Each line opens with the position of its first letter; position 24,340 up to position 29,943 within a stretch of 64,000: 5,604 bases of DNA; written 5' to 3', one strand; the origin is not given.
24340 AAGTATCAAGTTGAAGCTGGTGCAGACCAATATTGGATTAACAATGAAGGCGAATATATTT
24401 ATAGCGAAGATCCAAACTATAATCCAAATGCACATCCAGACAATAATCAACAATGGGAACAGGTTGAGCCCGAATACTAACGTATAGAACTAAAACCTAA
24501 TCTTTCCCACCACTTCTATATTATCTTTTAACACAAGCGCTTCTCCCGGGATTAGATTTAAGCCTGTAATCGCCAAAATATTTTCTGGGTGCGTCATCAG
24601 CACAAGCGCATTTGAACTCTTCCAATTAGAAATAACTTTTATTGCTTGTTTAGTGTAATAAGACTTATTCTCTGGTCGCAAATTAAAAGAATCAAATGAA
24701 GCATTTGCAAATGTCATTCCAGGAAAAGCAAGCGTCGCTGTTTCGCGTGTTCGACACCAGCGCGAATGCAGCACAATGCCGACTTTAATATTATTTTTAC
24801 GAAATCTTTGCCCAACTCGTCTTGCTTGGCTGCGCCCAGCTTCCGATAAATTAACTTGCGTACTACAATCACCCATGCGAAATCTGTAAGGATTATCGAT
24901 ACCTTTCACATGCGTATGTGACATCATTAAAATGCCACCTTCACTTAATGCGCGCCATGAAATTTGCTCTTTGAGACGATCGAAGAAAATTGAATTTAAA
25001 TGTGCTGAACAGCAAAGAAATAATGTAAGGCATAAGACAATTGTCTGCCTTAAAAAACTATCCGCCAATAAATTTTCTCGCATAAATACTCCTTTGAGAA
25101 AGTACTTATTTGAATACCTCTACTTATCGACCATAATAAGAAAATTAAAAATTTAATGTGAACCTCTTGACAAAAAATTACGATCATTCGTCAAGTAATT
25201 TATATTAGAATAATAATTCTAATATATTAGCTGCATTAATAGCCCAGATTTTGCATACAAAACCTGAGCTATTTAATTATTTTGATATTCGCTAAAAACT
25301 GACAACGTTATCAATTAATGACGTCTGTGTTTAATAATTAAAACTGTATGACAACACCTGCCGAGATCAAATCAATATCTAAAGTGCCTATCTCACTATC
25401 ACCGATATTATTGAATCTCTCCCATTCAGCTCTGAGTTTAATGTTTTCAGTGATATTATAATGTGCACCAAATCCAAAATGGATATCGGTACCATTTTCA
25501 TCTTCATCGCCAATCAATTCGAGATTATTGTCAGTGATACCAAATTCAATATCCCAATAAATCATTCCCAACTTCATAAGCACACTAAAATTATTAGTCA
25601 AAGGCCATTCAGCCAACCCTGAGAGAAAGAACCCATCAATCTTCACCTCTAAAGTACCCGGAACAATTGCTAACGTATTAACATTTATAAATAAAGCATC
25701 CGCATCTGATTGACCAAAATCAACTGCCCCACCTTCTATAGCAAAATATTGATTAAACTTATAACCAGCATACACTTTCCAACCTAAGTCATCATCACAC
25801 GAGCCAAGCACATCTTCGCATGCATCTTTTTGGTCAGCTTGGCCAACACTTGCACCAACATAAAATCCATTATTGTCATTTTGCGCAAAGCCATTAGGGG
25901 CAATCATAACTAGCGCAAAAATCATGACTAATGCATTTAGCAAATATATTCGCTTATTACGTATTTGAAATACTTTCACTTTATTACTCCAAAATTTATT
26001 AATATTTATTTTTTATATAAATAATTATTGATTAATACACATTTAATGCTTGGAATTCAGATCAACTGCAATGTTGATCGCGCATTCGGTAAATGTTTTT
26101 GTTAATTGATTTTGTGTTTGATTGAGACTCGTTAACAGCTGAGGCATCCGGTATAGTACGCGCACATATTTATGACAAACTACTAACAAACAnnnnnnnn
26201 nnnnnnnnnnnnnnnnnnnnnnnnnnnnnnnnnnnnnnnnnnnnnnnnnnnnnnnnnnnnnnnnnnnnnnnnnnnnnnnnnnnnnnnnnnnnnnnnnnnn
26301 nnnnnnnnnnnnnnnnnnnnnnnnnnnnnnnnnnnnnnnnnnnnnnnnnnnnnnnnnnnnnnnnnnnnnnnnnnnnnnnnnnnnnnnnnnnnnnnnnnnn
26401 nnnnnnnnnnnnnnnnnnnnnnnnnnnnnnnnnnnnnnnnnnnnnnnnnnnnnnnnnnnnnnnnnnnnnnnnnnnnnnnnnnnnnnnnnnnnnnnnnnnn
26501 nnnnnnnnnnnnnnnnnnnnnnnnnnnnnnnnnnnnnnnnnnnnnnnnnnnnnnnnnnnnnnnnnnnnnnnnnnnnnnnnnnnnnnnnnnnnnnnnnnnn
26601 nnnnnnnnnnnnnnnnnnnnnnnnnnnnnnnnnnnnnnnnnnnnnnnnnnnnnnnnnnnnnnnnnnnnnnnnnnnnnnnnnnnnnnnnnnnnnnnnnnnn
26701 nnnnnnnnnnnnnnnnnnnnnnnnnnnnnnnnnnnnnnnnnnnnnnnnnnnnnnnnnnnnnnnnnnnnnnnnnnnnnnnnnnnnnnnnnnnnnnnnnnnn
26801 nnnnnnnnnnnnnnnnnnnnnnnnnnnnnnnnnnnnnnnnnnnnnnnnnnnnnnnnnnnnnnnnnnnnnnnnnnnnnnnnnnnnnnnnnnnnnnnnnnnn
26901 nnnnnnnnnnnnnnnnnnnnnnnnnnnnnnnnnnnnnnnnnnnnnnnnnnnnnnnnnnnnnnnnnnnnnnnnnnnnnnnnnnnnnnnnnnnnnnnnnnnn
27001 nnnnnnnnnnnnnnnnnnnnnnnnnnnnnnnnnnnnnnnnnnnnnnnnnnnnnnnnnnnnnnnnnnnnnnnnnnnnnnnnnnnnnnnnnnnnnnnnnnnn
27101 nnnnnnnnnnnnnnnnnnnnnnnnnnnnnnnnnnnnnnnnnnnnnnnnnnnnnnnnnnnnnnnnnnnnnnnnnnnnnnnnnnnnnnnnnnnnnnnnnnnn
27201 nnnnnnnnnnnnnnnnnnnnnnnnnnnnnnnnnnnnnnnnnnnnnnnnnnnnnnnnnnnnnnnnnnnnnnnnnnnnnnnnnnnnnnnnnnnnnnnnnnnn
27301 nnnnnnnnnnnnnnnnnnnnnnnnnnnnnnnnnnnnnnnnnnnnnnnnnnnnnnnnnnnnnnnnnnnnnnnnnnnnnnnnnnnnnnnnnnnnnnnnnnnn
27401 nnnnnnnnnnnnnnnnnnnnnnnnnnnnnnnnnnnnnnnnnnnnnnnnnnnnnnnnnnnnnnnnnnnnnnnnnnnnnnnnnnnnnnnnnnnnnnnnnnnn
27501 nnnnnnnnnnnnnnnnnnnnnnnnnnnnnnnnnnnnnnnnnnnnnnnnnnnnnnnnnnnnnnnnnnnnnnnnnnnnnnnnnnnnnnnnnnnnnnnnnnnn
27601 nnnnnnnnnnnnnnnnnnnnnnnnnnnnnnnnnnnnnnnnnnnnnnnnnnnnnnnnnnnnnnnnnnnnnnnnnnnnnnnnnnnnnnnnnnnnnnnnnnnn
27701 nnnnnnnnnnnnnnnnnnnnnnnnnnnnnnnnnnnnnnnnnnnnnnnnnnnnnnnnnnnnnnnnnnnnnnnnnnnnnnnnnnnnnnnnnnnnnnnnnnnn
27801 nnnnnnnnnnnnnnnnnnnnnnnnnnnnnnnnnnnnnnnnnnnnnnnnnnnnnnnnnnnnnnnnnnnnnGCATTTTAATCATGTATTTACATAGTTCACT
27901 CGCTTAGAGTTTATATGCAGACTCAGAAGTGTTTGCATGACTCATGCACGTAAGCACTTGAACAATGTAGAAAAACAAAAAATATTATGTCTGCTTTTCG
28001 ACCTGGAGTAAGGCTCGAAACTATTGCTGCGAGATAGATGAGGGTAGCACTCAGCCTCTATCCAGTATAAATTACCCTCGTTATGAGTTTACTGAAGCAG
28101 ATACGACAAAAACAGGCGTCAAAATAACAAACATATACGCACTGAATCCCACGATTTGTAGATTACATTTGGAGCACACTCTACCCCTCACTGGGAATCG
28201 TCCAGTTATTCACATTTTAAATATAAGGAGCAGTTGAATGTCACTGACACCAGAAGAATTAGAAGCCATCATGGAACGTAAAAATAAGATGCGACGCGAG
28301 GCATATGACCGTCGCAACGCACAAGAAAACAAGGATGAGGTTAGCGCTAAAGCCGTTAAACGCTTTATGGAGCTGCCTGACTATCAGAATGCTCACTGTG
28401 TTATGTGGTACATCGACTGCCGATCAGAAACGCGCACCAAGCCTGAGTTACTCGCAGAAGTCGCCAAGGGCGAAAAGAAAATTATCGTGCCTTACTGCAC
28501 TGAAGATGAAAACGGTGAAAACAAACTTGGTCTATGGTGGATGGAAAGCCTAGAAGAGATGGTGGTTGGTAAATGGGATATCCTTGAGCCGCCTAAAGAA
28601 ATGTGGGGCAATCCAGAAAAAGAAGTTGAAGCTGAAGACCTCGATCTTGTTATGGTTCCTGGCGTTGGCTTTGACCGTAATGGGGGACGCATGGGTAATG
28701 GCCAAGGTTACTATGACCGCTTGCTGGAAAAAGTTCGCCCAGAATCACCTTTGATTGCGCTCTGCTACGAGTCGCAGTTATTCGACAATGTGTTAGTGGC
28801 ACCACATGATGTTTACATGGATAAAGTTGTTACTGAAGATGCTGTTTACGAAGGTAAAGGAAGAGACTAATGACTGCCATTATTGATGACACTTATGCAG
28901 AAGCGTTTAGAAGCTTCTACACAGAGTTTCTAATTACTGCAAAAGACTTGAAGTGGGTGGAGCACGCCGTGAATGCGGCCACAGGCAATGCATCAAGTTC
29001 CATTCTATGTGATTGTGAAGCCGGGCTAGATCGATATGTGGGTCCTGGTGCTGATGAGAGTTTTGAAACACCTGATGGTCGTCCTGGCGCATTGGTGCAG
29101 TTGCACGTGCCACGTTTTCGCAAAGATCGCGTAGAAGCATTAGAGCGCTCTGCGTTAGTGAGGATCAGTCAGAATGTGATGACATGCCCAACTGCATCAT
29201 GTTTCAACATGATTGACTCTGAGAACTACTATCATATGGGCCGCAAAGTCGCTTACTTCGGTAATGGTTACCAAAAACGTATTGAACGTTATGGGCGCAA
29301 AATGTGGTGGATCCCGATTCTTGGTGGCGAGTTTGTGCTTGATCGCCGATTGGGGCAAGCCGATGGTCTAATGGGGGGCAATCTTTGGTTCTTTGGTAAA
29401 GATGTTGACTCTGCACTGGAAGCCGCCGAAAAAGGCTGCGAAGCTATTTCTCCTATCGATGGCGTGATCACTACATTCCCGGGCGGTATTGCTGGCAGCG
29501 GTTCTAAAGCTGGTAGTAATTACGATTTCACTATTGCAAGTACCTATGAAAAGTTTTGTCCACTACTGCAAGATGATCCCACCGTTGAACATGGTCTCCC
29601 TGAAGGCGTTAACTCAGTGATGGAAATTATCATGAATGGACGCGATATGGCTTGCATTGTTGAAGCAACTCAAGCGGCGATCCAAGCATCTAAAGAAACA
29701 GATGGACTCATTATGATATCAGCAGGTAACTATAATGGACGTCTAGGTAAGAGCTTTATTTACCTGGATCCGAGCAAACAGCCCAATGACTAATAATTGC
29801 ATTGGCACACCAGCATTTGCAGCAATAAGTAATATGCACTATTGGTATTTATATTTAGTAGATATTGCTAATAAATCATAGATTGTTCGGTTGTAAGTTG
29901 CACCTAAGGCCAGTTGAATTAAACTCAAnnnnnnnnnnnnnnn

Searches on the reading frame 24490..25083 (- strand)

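Call 33: search_protein_families(library=pfam, proteins=[window:24490-25083:-], max_evalue=0.00001)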
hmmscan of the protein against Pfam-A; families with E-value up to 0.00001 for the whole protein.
window:24490-25083:- (197 aa): 1 family
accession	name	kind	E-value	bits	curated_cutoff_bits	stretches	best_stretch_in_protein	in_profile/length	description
PF00300.27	His_Phos_1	-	6.1e-06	26.5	21.7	0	75-119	21-63/194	Histidine phosphatase superfamily (branch 1)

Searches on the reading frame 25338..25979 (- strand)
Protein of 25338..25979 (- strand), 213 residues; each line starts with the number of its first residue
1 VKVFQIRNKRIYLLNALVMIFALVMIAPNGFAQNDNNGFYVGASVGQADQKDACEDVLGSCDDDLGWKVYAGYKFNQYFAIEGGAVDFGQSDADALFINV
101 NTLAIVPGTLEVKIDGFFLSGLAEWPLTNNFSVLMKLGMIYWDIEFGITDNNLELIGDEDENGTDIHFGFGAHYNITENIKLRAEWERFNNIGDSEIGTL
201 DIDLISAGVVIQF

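Call 71: search_protein_families(library=pfam, proteins=[window:25338-25979:-], max_evalue=0.00001)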
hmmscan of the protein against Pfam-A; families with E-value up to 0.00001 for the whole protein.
window:25338-25979:- (213 aa): 2 families
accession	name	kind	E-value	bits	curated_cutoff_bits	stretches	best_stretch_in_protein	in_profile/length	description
PF01389.23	OmpA_membrane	-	2.9e-24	86.3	21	1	35-213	2-176/180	OmpA-like transmembrane domain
PF13505.12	OMP_b-brl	-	1.8e-20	74.2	28.7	1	22-213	6-175/175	Outer membrane protein beta-barrel domain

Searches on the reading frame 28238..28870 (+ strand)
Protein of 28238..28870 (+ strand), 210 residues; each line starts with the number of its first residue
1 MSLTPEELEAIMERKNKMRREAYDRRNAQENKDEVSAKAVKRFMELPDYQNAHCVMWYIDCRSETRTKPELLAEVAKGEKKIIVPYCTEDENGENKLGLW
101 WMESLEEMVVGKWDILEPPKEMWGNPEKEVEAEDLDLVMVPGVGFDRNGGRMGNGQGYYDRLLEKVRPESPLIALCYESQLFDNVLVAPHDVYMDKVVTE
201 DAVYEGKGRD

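Call 71: search_protein_families(library=pfam, proteins=[window:28238-28870:+], max_evalue=0.00001)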
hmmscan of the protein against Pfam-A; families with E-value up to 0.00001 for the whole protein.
window:28238-28870:+ (210 aa): 1 family
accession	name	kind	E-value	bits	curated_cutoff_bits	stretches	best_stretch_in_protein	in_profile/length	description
PF01812.26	5-FTHF_cyc-lig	-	1.4e-39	136.4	27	1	15-200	1-186/186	5-formyltetrahydrofolate cyclo-ligase family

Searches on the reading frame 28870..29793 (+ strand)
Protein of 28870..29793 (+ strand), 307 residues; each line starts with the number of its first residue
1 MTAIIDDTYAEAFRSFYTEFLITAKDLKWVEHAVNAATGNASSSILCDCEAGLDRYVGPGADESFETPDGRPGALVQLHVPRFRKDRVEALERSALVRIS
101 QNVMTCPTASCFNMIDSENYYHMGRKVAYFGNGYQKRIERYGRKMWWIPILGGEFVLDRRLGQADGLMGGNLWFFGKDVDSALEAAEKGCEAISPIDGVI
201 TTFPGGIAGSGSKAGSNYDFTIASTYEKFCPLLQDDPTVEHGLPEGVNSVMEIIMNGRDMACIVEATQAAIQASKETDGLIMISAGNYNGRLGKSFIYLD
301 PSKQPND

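Call 71: search_protein_families(library=pfam, proteins=[window:28870-29793:+], max_evalue=0.00001)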
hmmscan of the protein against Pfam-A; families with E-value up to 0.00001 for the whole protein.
window:28870-29793:+ (307 aa): 2 families
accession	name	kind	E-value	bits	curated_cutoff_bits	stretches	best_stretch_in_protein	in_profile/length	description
PF02741.20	FTR_C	-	2.2e-45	154.8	25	1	153-299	1-146/149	FTR, proximal lobe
PF01913.23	FTR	-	2.2e-41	141.6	27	1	4-150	7-142/142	Formylmethanofuran-tetrahydromethanopterin formyltransferase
